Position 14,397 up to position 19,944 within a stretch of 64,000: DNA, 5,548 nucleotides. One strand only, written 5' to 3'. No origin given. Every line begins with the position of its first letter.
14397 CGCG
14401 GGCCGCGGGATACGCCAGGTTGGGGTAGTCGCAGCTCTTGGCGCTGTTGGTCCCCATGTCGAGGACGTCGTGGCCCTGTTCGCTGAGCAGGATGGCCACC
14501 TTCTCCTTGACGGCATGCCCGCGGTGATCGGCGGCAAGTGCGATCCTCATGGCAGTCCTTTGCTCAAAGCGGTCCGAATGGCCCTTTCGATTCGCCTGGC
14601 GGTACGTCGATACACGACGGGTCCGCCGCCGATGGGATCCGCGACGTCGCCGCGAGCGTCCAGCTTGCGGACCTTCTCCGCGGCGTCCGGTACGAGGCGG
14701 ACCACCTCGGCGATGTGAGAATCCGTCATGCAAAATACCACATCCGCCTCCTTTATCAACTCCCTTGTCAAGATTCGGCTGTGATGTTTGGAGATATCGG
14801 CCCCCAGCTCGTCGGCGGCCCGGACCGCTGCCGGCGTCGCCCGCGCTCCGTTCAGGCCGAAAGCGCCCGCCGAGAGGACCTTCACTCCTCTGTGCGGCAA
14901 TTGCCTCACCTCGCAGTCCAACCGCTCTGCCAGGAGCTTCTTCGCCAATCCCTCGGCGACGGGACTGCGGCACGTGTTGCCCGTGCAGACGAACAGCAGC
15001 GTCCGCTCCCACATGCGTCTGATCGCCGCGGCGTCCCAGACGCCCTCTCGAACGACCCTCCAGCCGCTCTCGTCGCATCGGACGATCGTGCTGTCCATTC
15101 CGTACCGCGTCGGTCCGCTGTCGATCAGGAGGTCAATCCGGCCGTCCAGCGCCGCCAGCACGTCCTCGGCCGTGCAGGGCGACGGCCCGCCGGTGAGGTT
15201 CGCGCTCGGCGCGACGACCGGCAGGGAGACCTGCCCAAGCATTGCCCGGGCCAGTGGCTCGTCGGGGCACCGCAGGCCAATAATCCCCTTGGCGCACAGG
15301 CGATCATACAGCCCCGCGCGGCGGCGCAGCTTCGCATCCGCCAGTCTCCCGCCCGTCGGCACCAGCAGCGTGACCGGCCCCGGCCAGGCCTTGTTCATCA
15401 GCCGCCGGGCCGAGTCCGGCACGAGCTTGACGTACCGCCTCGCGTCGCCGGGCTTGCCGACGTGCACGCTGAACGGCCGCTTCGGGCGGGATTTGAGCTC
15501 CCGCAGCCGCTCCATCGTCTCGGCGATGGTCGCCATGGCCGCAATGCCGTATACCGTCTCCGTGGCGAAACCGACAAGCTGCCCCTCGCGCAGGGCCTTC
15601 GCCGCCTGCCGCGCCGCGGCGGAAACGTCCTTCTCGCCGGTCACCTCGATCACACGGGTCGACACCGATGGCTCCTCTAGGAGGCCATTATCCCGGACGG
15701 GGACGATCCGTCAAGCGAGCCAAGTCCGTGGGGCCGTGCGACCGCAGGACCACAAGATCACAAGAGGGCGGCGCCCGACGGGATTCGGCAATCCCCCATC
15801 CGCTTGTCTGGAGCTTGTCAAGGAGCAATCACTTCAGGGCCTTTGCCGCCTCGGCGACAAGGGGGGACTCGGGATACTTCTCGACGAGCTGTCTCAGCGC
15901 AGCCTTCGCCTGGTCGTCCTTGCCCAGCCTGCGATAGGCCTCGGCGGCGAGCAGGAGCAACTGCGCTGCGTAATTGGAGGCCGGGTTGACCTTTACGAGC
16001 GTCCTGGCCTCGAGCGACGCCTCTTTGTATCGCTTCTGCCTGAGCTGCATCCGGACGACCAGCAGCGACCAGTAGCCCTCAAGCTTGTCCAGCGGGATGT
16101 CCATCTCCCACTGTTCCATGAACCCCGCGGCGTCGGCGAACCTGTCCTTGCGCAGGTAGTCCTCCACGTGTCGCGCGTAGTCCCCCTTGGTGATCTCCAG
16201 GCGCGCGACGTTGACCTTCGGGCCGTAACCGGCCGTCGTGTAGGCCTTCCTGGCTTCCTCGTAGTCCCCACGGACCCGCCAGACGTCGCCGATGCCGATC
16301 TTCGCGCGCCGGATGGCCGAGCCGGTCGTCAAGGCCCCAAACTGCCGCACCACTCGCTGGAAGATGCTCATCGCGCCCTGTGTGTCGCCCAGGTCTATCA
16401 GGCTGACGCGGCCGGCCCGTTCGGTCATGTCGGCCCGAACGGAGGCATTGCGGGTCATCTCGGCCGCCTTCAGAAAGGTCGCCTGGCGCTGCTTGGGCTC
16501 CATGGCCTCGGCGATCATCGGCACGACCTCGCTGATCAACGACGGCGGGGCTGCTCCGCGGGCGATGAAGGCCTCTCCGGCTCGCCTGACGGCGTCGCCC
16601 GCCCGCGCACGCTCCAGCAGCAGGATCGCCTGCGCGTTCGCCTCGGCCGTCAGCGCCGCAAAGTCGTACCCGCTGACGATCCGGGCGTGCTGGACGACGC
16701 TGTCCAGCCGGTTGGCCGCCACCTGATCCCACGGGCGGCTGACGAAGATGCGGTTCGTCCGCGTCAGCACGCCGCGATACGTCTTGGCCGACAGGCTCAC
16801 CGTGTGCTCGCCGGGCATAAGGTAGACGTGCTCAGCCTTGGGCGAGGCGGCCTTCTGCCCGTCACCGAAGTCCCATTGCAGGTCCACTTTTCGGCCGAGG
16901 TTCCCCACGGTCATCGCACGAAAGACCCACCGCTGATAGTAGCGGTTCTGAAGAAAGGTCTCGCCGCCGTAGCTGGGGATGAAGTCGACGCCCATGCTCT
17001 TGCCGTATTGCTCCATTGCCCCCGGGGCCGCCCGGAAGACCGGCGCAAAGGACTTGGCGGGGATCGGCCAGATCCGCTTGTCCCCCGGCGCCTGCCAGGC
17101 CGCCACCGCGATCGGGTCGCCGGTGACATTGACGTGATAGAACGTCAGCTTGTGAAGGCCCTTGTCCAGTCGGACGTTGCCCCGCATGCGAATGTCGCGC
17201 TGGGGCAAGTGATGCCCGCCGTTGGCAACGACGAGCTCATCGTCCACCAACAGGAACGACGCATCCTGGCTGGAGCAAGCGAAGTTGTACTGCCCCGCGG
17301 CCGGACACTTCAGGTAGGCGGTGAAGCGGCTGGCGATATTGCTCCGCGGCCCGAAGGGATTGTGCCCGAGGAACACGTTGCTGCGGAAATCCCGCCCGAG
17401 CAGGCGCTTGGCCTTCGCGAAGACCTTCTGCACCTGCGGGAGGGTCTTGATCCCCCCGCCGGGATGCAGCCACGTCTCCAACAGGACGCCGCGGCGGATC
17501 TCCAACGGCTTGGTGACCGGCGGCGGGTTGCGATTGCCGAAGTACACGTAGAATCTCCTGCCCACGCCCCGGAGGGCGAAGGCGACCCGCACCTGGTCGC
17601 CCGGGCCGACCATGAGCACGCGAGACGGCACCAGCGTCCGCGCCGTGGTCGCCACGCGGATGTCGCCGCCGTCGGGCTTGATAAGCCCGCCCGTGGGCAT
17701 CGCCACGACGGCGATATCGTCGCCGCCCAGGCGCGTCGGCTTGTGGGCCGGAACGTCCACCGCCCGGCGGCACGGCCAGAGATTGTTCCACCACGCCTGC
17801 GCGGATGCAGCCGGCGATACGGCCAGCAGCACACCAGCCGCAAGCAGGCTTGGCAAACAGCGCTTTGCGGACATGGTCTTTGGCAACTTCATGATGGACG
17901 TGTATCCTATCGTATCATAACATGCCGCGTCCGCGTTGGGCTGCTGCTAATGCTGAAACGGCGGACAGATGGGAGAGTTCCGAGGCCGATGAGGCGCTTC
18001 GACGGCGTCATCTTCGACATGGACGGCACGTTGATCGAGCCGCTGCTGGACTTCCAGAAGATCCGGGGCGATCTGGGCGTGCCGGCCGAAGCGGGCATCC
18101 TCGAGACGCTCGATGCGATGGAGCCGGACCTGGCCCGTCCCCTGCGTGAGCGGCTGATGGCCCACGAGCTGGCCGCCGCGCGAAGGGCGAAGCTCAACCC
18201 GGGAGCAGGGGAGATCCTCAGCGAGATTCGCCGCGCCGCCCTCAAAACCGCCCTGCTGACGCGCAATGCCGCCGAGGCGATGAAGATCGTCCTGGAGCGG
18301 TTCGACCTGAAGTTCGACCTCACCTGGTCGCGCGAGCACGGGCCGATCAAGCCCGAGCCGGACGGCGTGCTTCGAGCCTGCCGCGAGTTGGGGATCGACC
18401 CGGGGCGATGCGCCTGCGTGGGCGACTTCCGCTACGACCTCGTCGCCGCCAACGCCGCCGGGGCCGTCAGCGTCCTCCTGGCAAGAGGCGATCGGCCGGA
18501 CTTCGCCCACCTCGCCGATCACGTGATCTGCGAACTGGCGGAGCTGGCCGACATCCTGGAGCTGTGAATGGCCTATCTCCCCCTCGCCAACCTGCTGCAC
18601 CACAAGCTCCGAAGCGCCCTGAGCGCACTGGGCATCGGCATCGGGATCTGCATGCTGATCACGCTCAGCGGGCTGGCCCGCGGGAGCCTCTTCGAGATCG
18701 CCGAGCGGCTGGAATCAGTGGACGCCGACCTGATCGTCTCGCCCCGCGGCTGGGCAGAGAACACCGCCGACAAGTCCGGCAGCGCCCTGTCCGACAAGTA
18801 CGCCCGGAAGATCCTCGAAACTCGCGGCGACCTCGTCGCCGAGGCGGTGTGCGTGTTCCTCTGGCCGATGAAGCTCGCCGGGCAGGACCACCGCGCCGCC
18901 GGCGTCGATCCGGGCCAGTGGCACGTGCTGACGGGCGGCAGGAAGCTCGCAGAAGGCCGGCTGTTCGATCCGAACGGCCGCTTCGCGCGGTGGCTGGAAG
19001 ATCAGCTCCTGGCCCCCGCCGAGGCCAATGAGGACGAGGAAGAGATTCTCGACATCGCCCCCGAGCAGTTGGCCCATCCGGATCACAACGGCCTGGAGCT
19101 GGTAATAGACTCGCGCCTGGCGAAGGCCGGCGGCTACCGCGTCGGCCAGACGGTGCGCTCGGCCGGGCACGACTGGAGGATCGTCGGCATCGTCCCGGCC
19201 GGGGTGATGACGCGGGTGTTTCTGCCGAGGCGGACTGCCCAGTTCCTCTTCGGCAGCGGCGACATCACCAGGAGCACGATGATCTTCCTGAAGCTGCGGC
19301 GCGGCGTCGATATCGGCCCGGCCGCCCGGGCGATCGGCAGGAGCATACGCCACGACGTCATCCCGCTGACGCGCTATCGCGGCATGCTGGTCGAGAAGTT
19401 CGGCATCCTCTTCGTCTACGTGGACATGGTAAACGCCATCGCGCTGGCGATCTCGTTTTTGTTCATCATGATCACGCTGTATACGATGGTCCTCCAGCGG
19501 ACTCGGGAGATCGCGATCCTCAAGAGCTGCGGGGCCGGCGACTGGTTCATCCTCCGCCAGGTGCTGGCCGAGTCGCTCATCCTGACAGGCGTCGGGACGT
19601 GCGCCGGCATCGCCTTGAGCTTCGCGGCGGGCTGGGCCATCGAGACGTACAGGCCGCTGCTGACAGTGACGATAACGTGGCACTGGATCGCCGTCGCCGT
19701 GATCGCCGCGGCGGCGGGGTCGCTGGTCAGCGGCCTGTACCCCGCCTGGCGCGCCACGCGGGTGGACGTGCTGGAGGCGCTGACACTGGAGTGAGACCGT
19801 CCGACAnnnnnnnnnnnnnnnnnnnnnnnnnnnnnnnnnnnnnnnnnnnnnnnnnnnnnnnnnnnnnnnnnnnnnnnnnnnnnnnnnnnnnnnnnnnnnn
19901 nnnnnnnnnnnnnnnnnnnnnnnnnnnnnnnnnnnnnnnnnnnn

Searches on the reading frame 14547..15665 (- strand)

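Call 38: search_protein_families(library=pfam, proteins=[window:14547-15665:-], max_evalue=0.000001)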
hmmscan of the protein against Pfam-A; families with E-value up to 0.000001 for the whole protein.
window:14547-15665:- (372 aa): 2 families
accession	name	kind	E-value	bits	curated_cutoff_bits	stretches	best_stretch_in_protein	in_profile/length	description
PF01300.24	Sua5_yciO_yrdC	-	2.2e-46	158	25.1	1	24-208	2-178/178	Telomere recombination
PF01451.26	LMWPc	-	1.3e-24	87.4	23.2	1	224-364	2-141/144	Low molecular weight phosphotyrosine protein phosphatase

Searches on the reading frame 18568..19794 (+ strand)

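Call 38: search_protein_families(library=pfam, proteins=[window:18568-19794:+], max_evalue=0.000001)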
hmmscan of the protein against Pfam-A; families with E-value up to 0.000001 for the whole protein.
window:18568-19794:+ (408 aa): 2 families
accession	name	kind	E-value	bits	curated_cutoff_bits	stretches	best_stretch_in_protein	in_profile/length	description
PF02687.27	FtsX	-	2.2e-18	66.9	25.5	1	289-399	4-118/120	FtsX-like permease C-terminal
PF12704.14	MacB_PCD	-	2.3e-17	64.4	27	1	16-257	1-205/207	MacB-like periplasmic core domain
